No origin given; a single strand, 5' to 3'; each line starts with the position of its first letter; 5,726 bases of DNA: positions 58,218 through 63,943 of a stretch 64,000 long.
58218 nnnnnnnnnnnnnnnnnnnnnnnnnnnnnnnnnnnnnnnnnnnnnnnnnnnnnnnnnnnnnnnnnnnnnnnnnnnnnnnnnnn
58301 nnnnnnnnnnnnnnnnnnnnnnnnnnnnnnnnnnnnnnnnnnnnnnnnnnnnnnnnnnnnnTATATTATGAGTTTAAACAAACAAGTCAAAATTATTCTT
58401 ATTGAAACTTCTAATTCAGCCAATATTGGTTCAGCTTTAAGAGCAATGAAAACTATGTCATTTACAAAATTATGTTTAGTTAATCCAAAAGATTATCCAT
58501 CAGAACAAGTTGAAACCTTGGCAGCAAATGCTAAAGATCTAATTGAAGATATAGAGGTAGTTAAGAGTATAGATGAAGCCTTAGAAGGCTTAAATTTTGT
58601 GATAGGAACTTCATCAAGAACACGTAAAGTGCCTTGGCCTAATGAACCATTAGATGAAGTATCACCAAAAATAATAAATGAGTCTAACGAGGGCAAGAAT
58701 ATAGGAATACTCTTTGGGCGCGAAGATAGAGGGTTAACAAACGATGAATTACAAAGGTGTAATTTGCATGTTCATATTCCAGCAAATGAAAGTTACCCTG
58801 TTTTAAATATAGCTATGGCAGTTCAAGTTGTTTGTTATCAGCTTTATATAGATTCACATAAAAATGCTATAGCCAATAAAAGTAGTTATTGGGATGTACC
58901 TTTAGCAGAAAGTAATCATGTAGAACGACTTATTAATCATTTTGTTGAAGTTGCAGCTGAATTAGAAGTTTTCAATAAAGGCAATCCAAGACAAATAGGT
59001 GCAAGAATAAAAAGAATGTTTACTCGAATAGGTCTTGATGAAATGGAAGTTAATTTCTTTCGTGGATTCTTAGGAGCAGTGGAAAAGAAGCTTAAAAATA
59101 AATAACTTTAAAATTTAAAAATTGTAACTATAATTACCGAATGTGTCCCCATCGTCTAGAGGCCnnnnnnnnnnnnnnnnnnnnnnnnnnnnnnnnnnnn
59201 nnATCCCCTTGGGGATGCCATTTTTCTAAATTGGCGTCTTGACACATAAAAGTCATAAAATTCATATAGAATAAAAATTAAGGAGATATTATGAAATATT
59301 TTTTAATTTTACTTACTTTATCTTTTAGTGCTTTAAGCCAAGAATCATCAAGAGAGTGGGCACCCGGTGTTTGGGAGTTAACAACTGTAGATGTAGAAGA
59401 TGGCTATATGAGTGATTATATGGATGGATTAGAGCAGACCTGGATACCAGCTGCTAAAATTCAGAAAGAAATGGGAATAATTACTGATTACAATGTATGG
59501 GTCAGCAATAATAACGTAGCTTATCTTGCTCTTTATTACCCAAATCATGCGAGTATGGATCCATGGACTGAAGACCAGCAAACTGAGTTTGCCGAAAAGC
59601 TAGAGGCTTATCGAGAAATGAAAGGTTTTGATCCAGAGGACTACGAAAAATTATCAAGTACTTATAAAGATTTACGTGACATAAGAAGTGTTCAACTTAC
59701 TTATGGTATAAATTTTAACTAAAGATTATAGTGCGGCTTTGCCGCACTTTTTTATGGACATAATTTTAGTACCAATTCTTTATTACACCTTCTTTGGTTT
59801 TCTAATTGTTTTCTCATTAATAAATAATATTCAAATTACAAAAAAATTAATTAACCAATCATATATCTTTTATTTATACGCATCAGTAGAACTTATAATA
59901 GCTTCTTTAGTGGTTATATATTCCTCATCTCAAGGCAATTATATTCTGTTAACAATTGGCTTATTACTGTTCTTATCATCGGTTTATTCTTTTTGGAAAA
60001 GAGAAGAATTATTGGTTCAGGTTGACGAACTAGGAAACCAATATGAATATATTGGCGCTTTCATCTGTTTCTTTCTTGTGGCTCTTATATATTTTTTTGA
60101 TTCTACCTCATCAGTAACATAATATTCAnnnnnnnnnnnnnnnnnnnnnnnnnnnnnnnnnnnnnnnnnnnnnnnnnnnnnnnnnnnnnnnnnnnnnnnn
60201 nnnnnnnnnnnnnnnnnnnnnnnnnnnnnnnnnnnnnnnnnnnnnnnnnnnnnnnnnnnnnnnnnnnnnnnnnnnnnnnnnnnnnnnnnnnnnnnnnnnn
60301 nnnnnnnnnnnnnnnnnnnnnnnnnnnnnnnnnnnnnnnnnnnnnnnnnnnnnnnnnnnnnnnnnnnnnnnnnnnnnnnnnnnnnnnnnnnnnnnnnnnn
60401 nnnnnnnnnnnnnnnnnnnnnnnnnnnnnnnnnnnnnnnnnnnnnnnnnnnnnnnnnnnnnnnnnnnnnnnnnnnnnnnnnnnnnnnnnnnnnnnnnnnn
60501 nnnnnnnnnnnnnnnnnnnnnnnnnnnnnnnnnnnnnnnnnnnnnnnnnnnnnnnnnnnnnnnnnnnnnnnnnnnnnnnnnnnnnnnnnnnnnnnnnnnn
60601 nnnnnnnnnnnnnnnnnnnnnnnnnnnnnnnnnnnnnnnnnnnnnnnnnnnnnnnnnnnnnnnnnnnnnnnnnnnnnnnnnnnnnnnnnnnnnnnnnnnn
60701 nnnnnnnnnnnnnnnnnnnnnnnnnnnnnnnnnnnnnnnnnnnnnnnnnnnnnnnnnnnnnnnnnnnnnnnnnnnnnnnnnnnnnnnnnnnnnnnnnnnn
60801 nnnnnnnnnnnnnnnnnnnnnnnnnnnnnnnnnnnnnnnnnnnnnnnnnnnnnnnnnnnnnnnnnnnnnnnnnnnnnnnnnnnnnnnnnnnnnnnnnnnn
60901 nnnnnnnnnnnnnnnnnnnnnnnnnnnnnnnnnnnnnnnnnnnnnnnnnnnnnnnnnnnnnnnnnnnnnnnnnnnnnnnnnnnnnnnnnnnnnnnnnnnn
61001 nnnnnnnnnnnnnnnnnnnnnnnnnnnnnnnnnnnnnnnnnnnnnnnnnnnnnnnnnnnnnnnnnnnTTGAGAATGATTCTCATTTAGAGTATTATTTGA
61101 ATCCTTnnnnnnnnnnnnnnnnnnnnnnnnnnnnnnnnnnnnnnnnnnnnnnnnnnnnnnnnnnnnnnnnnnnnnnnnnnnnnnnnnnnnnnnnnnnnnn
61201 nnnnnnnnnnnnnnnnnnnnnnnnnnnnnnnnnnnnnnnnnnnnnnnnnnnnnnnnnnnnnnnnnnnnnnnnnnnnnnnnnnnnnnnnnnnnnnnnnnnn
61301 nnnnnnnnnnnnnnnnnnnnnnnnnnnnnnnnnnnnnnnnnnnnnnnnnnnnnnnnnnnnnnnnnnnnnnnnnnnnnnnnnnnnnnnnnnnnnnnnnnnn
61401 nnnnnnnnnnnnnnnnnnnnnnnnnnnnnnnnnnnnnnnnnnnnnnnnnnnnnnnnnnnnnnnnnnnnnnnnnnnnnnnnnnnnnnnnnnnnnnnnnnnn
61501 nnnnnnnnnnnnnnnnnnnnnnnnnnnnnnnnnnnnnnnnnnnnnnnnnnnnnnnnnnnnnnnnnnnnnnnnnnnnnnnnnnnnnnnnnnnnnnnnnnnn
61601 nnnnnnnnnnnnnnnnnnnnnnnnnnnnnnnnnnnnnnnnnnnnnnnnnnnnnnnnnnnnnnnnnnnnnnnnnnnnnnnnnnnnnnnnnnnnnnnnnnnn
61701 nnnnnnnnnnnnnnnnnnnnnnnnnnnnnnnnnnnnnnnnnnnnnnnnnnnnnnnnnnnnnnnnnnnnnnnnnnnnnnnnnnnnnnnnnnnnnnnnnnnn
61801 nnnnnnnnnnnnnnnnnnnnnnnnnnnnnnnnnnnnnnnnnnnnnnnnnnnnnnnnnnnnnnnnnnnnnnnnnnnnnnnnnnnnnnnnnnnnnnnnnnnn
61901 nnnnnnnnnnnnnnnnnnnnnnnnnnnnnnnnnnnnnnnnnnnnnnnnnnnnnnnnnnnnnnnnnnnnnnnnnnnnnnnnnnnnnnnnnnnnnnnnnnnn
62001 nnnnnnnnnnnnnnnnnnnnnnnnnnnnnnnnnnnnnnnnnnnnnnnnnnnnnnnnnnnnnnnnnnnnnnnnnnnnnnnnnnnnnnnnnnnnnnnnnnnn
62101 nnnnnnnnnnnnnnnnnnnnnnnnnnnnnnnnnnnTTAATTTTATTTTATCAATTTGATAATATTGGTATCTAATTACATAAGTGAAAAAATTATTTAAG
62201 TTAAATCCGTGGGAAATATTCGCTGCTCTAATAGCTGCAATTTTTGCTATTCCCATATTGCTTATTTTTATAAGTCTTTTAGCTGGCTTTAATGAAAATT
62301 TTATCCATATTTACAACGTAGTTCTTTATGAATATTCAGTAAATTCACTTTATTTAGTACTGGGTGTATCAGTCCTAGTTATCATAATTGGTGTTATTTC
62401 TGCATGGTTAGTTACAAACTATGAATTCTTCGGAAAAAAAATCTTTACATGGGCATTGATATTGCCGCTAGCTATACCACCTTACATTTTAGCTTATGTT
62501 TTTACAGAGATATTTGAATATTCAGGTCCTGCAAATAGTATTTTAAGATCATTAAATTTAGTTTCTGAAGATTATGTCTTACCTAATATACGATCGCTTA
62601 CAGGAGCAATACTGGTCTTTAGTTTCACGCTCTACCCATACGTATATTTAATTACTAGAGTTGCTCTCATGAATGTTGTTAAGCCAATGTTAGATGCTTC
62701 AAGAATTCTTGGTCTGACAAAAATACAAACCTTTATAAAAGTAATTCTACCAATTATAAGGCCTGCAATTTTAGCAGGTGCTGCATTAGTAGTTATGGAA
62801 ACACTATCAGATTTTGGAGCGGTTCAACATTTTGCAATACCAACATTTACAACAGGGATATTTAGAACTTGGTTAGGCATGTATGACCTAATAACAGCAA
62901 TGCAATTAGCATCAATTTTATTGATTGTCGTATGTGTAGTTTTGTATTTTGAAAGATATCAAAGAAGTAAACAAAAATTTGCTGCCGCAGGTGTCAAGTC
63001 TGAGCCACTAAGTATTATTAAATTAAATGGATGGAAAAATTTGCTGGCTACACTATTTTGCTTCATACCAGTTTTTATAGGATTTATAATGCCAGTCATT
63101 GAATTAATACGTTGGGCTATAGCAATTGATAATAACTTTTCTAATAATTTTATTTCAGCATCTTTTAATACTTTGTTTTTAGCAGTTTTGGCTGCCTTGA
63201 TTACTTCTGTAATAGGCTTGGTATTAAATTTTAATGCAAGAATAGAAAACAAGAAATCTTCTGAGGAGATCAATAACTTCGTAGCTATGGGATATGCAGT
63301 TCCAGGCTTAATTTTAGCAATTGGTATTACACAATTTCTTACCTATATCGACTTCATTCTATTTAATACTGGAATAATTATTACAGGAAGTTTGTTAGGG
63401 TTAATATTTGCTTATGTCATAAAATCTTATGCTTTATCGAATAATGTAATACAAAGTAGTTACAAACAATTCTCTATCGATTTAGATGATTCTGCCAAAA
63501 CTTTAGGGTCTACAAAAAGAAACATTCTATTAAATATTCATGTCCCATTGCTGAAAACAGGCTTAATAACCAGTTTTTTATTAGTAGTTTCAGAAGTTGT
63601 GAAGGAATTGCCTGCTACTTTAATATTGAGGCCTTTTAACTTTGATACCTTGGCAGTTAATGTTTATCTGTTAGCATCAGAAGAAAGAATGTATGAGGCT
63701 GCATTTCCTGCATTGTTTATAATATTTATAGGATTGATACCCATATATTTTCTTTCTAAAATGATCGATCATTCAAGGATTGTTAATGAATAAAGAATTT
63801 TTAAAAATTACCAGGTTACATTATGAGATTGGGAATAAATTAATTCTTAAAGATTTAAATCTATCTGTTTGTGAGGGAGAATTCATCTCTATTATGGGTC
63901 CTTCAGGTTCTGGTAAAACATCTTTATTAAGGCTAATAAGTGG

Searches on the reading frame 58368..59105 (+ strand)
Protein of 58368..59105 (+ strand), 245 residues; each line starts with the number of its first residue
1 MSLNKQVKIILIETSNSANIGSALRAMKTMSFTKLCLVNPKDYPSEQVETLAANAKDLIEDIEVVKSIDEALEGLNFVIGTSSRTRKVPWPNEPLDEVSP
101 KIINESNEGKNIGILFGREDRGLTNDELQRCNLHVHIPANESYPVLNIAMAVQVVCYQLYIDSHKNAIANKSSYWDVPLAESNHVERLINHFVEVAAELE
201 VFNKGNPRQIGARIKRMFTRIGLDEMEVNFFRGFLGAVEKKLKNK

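Call 36: search_protein_families(library=ncbifam, proteins=[window:58368-59105:+], max_evalue=1e-15)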
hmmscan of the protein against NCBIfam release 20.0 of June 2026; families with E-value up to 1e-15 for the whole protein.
window:58368-59105:+ (245 aa): 4 families
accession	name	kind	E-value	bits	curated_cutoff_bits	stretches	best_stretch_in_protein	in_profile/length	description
TIGR00050.1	rRNA_methyl_1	subfamily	9.3e-66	222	167.15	1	5-242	3-232/233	TrmJ/YjtD family RNA methyltransferase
NF011694.0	PRK15114.1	equivalog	1.5e-61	208.1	280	1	5-244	3-243/246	tRNA (cytosine(32)/uridine(32)-2'-O)-methyltransferase TrmJ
NF007752.0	PRK10433.1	equivalog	5.1e-39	134.1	212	1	6-167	2-163/228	tRNA/rRNA methyltransferase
NF041077.1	tRNAmeth_TrmJ_Sulfolob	equivalog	2.6e-29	102.5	350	1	7-181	2-173/229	tRNA (cytidine-2'-O-)-methyltransferase TrmJ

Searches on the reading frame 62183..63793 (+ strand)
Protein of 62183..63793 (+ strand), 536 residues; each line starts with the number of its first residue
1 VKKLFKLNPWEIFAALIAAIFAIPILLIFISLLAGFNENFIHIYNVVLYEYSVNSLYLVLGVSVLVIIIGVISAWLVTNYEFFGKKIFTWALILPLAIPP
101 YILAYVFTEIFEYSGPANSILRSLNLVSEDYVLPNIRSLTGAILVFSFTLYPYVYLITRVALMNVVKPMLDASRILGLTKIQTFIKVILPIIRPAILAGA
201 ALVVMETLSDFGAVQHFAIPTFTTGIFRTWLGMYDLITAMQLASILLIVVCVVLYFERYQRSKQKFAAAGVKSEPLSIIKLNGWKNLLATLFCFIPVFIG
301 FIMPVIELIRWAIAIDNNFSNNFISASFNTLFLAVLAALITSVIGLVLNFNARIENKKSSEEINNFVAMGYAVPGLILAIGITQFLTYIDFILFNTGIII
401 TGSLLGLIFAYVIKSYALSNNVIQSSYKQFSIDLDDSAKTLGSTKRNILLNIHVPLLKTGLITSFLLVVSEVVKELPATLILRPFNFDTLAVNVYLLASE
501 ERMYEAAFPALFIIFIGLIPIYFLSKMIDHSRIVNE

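Call 41: find_encoding_contigs(protein=window:62183-63793:+, flank=10000, max_places=3)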
Protein window:62183-63793:+ (536 aa): 24 contigs read that carry it; 3 places shown.
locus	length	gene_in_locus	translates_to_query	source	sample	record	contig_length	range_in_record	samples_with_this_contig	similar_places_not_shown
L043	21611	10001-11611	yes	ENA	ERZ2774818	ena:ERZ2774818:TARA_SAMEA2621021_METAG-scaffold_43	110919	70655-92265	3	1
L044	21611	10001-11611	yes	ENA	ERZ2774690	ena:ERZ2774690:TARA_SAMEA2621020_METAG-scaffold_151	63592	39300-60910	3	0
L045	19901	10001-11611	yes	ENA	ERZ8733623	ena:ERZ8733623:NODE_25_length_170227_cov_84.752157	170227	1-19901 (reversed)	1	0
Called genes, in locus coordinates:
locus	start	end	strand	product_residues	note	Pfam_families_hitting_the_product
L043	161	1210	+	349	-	PF02547:Queuosine_synth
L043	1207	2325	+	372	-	PF01702:TGT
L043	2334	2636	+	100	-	PF02699:YajC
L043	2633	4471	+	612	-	PF13721:SecD-TM1, PF07549:Sec_GG, PF21760:SecD_1st, PF22599:SecDF_P1_head, PF02355:SecD_SecF_C, PF03176:MMPL (faint)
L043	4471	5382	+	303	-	PF07549:Sec_GG, PF02355:SecD_SecF_C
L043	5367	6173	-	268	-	PF00459:Inositol_P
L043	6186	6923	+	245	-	PF00588:SpoU_methylase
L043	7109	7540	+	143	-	-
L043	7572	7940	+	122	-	-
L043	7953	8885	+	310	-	PF13483:Lactamase_B_3, PF12706:Lactamase_B_2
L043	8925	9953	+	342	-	PF01547:SBP_bac_1, PF13531:SBP_bac_11, PF13416:SBP_bac_8, PF13343:SBP_bac_6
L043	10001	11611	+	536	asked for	PF00528:BPD_transp_1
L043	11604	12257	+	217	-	PF00005:ABC_tran, PF13304:AAA_21 (faint)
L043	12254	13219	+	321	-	PF00561:Abhydrolase_1, PF12146:Hydrolase_4, PF12697:Abhydrolase_6 (weak)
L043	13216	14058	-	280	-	PF00800:PDT, PF01842:ACT (weak)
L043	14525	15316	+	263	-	PF00106:adh_short, PF08659:KR, PF13561:adh_short_C2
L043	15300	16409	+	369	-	PF01244:Peptidase_M19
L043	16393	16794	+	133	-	-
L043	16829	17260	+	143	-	-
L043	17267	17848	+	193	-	PF00697:PRAI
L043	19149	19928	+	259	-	PF00290:Trp_syntA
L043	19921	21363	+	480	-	PF04715:, PF00425:Chorismate_bind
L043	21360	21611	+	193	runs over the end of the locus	PF00117:GATase, PF07722:Peptidase_C26 (weak)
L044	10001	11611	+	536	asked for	PF00528:BPD_transp_1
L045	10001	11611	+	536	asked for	PF00528:BPD_transp_1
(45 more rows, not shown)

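Call 56: find_encoding_contigs(protein=L043:19921-21363:+, flank=10000, max_places=3)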
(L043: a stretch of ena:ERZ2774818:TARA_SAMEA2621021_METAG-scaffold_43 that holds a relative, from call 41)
Protein L043:19921-21363:+ (480 aa): 10 contigs read that carry it; 3 places shown.
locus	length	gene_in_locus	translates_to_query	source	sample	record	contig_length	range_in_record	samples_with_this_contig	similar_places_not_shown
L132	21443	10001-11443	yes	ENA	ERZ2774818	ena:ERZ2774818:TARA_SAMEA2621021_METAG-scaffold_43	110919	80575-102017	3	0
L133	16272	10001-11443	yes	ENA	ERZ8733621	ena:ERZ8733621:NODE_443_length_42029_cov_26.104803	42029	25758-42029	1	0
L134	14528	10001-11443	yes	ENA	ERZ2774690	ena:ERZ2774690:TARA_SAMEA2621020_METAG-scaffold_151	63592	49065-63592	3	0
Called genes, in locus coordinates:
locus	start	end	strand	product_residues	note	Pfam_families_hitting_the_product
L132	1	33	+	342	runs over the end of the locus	PF01547:SBP_bac_1, PF13531:SBP_bac_11, PF13416:SBP_bac_8, PF13343:SBP_bac_6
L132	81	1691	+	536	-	PF00528:BPD_transp_1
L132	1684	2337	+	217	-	PF00005:ABC_tran, PF13304:AAA_21 (faint)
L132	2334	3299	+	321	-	PF00561:Abhydrolase_1, PF12146:Hydrolase_4, PF12697:Abhydrolase_6 (weak)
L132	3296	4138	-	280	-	PF00800:PDT, PF01842:ACT (weak)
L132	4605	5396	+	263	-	PF00106:adh_short, PF08659:KR, PF13561:adh_short_C2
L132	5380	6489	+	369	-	PF01244:Peptidase_M19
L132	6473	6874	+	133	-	-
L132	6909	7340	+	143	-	-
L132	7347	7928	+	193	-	PF00697:PRAI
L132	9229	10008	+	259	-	PF00290:Trp_syntA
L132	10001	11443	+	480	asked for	PF04715:, PF00425:Chorismate_bind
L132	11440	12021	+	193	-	PF00117:GATase, PF07722:Peptidase_C26 (weak)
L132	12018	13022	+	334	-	PF00591:Glycos_transf_3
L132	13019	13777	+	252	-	PF00218:IGPS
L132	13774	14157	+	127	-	PF14347:DUF4399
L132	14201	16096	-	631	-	-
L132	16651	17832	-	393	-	PF01231:IDO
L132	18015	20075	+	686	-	PF07715:Plug, PF13505:OMP_b-brl (faint), PF00593:TonB_dep_Rec_b-barrel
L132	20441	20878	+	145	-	PF04140:ICMT, PF04191:PEMT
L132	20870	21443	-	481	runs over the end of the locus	PF00370:FGGY_N, PF02782:FGGY_C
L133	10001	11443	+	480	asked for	PF04715:, PF00425:Chorismate_bind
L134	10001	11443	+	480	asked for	PF04715:, PF00425:Chorismate_bind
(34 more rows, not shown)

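Call 79: find_encoding_contigs(protein=L132:18015-20075:+, flank=10000, max_places=1)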
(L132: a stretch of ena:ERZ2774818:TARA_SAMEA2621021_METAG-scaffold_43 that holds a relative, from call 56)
Protein L132:18015-20075:+ (686 aa): 24 contigs read that carry it; 1 place shown.
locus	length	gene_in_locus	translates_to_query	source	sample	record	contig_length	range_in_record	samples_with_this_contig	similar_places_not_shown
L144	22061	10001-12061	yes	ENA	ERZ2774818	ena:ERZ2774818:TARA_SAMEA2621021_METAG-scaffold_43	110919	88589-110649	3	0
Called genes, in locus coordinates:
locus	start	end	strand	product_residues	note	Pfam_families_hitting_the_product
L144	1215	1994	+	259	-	PF00290:Trp_syntA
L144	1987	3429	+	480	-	PF04715:, PF00425:Chorismate_bind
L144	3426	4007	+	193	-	PF00117:GATase, PF07722:Peptidase_C26 (weak)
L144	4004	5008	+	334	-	PF00591:Glycos_transf_3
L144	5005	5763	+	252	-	PF00218:IGPS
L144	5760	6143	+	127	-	PF14347:DUF4399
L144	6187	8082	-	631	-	-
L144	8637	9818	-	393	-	PF01231:IDO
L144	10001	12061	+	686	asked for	PF07715:Plug, PF13505:OMP_b-brl (faint), PF00593:TonB_dep_Rec_b-barrel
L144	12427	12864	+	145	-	PF04140:ICMT, PF04191:PEMT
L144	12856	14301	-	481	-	PF00370:FGGY_N, PF02782:FGGY_C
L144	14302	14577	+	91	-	-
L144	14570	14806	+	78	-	PF00462:Glutaredoxin, PF05768:Glrx-like (weak)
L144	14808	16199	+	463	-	PF00929:RNase_T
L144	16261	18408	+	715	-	-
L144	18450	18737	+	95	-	-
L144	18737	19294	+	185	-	-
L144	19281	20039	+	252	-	PF00005:ABC_tran, PF13304:AAA_21 (weak)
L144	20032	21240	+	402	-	PF12679:ABC2_membrane_2, PF12698:ABC2_membrane_3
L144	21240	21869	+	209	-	PF00753:Lactamase_B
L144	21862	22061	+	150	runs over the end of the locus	PF00383:dCMP_cyt_deam_1, PF14437:MafB19-deam, PF14439:Bd3614-deam (weak)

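Call 82: find_encoding_contigs(protein=L144:21240-21869:+, flank=10000, max_places=2)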
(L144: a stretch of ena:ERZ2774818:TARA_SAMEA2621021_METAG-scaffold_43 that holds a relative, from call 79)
Protein L144:21240-21869:+ (209 aa): 24 contigs read that carry it; 2 places shown.
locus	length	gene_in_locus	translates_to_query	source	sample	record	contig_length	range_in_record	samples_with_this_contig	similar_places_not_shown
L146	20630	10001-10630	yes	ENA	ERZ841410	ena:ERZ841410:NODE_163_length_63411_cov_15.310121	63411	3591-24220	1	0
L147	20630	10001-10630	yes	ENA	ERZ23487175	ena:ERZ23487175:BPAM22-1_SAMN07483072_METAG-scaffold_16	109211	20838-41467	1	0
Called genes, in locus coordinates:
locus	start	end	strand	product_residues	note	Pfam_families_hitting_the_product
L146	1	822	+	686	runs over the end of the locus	PF13505:OMP_b-brl (faint), PF07715:Plug, PF00593:TonB_dep_Rec_b-barrel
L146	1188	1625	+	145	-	PF06966:DUF1295 (weak), PF04140:ICMT, PF04191:PEMT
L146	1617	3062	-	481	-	PF00370:FGGY_N, PF02782:FGGY_C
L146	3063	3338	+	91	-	-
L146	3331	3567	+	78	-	PF00462:Glutaredoxin, PF05768:Glrx-like (weak)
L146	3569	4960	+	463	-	PF00929:RNase_T, PF26016:ExoI_C (faint)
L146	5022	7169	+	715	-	-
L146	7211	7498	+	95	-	-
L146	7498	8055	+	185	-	-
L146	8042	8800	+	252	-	PF00005:ABC_tran, PF13304:AAA_21 (weak)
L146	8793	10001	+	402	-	PF12679:ABC2_membrane_2, PF12698:ABC2_membrane_3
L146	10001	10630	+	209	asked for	PF00753:Lactamase_B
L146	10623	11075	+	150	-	PF00383:dCMP_cyt_deam_1, PF14437:MafB19-deam, PF14439:Bd3614-deam (weak)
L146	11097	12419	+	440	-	PF01979:Amidohydro_1, PF12890:DHOase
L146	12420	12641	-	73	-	PF01809:YidD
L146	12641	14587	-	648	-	PF02824:TGS, PF07973:tRNA_SAD, PF00587:tRNA-synt_2b, PF03129:HGTP_anticodon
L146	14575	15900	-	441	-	PF00133:tRNA-synt_1 (faint), PF01406:tRNA-synt_1e, PF01921:tRNA-synt_1f (faint), PF09334:tRNA-synt_1g (faint), PF23493:CysS_C (faint)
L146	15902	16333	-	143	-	PF01242:PTPS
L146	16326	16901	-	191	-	PF02545:Maf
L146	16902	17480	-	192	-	PF01227:GTP_cyclohydroI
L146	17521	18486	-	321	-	PF09423:PhoD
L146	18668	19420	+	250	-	PF18306:LDcluster4, PF03641:Lysine_decarbox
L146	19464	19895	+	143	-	-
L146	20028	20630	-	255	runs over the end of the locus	PF12811:BaxI_1, PF01027:Bax1-I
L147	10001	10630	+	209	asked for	PF00753:Lactamase_B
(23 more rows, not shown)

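Call 84: search_solved_structures(query=L146:15902-16333:-, show_alignments=3, max_evalue=0.01)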
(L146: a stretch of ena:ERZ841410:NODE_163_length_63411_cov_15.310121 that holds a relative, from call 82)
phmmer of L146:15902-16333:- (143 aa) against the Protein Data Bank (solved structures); distinct sequences matched with E-value up to 0.01: 2.
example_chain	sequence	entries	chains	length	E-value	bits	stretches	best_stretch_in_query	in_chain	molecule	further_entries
7v0f_A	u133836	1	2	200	5.1e-05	26.6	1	22-124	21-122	6-carboxy-5,6,7,8-tetrahydropterin synthase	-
3jyg_A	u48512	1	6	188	0.0047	20.2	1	25-92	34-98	Uncharacterized protein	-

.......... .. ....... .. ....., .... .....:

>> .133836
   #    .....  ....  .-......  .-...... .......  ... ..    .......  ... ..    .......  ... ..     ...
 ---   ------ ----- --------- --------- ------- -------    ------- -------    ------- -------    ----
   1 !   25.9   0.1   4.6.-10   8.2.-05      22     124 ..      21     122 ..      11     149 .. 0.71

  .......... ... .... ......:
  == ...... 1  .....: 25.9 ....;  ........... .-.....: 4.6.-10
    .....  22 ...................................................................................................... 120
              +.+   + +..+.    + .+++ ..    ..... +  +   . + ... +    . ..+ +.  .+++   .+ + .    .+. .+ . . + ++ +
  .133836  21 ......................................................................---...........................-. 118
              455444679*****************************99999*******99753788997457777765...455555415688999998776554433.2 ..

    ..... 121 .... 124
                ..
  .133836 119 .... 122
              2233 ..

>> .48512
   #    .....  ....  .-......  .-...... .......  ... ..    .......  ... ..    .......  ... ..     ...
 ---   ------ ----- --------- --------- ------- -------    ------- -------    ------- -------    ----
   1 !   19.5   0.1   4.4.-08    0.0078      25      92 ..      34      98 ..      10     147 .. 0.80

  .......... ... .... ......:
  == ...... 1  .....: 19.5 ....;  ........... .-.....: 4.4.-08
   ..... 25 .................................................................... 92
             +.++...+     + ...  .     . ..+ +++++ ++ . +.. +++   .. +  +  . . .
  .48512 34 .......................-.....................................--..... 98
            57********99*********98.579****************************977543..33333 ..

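Call 85: search_protein_families(library=ncbifam, proteins=[L146:15902-16333:-, L146:16902-17480:-, L146:10623-11075:+, L146:11097-12419:+], max_evalue=1e-8)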
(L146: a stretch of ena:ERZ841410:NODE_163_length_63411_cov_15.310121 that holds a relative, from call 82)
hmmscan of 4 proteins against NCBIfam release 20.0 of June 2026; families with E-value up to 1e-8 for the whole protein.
L146:15902-16333:- (143 aa): 1 family
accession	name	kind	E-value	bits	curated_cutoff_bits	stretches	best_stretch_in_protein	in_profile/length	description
TIGR03367.1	queuosine_QueD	equivalog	1.1e-09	38.6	89.25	1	14-115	8-91/92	6-carboxytetrahydropterin synthase QueD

L146:16902-17480:- (192 aa): 4 families
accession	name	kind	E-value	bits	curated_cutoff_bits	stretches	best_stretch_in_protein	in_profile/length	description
NF006825.1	PRK09347.1-2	subfamily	2.1e-84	281.5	174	1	10-187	2-178/179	GTP cyclohydrolase I FolE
NF006826.0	PRK09347.1-3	subfamily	5.5e-75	251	162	1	5-187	5-186/189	GTP cyclohydrolase I FolE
TIGR00063.1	folE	equivalog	2.3e-70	235.8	181.6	1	10-187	2-178/180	GTP cyclohydrolase I FolE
NF006824.0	PRK09347.1-1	equivalog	9.8e-51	172.3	202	1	10-187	39-216/219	GTP cyclohydrolase I FolE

L146:10623-11075:+ (150 aa): 2 families
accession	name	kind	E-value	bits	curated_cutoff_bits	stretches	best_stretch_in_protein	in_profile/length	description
NF008113.2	PRK10860.1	equivalog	3.1e-21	75.9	150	1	12-149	13-153/165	tRNA adenosine(34) deaminase TadA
TIGR00326.1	eubact_ribD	equivalog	5e-09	35.8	156.35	1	28-149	21-138/343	bifunctional diaminohydroxyphosphoribosylaminopyrimidine deaminase/5-amino-6-(5-phosphoribosylamino)uracil reductase RibD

L146:11097-12419:+ (440 aa): 33 families (the best 25 are shown)
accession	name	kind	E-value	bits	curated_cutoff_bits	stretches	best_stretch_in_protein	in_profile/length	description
NF006559.0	PRK09060.1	equivalog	2.6e-189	629.2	482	1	3-437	4-438/444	dihydroorotase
NF005751.0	PRK07575.1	equivalog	5.1e-140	466.8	529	1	5-438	4-437/440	dihydroorotase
NF006688.0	PRK09236.1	equivalog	1.8e-110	369.8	535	1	6-438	4-443/444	dihydroorotase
NF002668.0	PRK02382.1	equivalog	3.7e-105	352.2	452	1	14-432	7-422/436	dihydroorotase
TIGR00857.1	pyrC_multi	subfamily_domain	1.6e-101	340.3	279.05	1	20-423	4-411/412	dihydroorotase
NF003271.0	PRK04250.1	equivalog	2.8e-87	293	405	1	5-435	3-402/407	dihydroorotase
TIGR03178.1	allantoinase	equivalog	5.6e-83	279.2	357.85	1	5-433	1-437/441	allantoinase AllB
NF004839.0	PRK06189.1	equivalog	1e-79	268.3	631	1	3-434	2-444/451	allantoinase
NF006837.0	PRK09357.1-2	equivalog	3e-75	253.4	575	1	6-425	3-426/428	dihydroorotase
NF006836.0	PRK09357.1-1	equivalog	3.3e-67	227.1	538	1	16-427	11-430/432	dihydroorotase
NF002284.0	PRK01211.1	subfamily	6.8e-67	226.2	462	1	21-430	15-398/409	dihydroorotase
NF005960.0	PRK08044.1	equivalog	4.6e-65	220.1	688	1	3-422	2-434/453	allantoinase AllB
NF009941.0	PRK13404.1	subfamily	1.1e-63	215.5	647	1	3-430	3-453/478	dihydropyrimidinase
TIGR02033.1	D-hydantoinase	equivalog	1e-62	212.6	393.25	1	7-431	2-447/454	dihydropyrimidinase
NF058539.1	ergo_uti2_ErtD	equivalog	2e-62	211.5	650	1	5-430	3-439/449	hydantoin-5-propionate amidohydrolase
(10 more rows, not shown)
